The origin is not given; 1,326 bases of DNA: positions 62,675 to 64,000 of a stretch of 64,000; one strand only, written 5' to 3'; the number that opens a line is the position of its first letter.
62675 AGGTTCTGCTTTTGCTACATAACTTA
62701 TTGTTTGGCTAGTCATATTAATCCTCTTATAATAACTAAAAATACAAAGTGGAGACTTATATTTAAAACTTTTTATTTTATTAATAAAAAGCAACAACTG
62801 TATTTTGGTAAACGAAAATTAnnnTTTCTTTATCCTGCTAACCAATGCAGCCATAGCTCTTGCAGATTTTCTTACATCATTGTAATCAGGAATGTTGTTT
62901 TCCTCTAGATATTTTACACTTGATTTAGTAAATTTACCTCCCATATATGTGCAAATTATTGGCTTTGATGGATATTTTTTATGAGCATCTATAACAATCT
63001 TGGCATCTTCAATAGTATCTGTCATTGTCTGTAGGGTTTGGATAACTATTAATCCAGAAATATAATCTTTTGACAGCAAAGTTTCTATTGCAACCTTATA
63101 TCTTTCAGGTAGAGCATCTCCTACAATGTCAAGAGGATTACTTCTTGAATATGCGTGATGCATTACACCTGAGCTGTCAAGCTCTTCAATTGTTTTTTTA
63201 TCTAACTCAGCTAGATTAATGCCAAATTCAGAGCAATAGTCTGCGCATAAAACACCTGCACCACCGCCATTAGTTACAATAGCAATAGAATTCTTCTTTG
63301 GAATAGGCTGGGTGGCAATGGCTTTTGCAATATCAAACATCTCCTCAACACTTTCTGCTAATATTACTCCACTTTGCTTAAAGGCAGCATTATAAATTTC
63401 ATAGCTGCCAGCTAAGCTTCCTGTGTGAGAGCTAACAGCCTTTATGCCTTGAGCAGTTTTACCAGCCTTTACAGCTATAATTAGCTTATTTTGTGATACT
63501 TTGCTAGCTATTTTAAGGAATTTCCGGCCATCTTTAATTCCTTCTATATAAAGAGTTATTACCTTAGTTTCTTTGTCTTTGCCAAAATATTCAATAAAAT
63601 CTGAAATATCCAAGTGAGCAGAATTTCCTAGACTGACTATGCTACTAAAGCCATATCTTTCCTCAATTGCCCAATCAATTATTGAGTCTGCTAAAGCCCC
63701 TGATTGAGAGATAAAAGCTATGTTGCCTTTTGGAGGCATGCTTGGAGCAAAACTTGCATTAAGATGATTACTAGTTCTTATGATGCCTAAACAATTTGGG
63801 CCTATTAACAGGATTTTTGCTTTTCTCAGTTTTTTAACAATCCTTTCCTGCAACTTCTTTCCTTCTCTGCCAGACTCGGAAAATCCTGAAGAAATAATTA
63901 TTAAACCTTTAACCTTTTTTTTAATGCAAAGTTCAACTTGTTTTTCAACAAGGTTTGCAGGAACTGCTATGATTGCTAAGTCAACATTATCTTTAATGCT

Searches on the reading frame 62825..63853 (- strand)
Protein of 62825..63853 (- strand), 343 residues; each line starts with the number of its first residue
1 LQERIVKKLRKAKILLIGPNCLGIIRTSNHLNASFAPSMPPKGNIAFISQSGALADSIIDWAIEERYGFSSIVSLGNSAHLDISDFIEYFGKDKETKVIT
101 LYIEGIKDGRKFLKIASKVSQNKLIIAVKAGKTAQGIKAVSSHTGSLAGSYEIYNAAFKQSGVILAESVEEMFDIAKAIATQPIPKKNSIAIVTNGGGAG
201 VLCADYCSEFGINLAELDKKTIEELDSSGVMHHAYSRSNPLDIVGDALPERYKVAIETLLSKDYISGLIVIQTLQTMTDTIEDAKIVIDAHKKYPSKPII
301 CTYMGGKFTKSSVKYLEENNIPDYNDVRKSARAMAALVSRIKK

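Call 75: find_encoding_contigs(protein=window:62825-63853:-, flank=10000, max_places=4)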
Protein window:62825-63853:- (343 aa): no gene with exactly this product is on record in the collection.
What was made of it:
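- Tried and rejected: One look-up failed (call 75).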
